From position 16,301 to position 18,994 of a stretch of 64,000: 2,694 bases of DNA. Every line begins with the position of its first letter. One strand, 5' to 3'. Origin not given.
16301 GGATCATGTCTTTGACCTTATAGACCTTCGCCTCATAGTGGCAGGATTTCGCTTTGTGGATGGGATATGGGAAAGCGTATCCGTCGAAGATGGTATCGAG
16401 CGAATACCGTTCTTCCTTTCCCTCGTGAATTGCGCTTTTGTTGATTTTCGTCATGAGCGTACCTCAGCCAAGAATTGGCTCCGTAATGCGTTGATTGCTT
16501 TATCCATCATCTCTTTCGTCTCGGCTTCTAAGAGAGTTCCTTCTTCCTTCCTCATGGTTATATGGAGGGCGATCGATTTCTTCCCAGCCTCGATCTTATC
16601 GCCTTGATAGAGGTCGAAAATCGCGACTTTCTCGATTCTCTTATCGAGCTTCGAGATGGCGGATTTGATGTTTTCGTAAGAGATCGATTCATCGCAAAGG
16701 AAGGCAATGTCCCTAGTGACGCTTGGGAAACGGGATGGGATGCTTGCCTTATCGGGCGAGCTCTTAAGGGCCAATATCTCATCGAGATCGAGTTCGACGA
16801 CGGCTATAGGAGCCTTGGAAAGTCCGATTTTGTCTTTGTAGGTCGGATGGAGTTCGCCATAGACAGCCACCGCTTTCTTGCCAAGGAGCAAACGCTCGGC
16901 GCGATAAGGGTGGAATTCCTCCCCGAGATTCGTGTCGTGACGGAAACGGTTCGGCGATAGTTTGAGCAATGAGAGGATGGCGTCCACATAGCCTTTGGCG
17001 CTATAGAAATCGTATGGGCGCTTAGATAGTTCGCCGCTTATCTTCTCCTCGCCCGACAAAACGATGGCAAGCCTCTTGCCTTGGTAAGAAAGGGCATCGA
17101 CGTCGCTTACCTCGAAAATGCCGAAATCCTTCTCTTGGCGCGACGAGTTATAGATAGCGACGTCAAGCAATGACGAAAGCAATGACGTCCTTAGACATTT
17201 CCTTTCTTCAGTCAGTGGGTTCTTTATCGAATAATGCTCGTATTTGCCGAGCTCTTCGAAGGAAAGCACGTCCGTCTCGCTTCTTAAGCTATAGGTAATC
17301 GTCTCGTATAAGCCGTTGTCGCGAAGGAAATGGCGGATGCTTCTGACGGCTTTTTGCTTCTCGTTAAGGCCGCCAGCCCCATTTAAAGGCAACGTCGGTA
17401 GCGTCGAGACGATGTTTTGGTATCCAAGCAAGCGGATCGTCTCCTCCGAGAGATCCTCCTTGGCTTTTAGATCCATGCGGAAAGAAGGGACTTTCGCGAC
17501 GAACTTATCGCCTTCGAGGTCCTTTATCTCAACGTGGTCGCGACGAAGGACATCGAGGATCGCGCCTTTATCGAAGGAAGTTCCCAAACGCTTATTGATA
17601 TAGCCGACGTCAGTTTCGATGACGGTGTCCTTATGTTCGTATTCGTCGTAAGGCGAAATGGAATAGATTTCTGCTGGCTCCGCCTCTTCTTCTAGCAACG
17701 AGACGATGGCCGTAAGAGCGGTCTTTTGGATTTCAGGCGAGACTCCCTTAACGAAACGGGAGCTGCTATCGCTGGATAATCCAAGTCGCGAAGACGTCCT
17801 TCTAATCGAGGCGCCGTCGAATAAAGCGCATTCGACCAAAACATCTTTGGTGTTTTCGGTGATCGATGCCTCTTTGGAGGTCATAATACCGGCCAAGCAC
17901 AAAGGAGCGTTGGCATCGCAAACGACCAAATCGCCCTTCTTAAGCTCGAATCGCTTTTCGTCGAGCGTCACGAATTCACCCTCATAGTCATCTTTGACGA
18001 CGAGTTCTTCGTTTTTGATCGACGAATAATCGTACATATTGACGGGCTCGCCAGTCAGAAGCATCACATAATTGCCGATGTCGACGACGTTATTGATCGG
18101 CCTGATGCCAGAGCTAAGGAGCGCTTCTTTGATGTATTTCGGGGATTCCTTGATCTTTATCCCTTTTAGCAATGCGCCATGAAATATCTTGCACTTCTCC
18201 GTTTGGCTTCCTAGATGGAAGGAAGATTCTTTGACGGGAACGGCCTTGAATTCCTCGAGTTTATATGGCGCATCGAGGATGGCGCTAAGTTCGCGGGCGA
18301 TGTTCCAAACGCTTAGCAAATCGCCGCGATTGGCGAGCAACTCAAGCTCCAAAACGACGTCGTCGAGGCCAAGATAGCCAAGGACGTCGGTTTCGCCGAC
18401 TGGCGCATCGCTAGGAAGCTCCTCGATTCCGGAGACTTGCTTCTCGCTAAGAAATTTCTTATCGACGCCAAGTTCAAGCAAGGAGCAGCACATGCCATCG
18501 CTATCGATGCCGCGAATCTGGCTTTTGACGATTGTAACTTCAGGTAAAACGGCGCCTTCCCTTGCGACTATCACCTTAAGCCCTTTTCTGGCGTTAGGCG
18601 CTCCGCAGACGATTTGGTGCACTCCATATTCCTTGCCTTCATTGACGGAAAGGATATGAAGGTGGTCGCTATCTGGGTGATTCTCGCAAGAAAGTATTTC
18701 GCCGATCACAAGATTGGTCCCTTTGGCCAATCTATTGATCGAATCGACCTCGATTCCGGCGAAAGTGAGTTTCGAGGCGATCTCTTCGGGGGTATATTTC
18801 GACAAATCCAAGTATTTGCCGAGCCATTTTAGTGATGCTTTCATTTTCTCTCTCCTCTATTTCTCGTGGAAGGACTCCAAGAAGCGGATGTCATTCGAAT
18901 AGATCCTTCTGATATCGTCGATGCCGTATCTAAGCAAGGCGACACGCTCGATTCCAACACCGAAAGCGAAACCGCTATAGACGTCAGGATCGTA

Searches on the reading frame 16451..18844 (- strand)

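Call 75: search_protein_families(library=pfam, proteins=[window:16451-18844:-], max_evalue=0.00001)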
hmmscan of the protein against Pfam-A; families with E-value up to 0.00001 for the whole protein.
window:16451-18844:- (797 aa): 5 families
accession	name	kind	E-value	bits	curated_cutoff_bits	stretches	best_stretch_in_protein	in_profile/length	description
PF03483.22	B3_4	-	1.1e-54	185.1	29.3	1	217-386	1-171/174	B3/4 domain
PF17759.6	tRNA_synthFbeta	-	3.3e-43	148.1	22.4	1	478-687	1-214/214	Phenylalanyl tRNA synthetase beta chain CLM domain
PF03147.19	FDX-ACB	-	1.1e-24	87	31.1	1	704-796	1-94/94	Ferredoxin-fold anticodon binding domain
PF01588.26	tRNA_bind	-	1.5e-18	67.1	27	1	45-151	1-95/96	Putative tRNA binding domain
PF03484.21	B5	-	1.1e-13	51.6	28.6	1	409-475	1-67/67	tRNA synthetase B5 domain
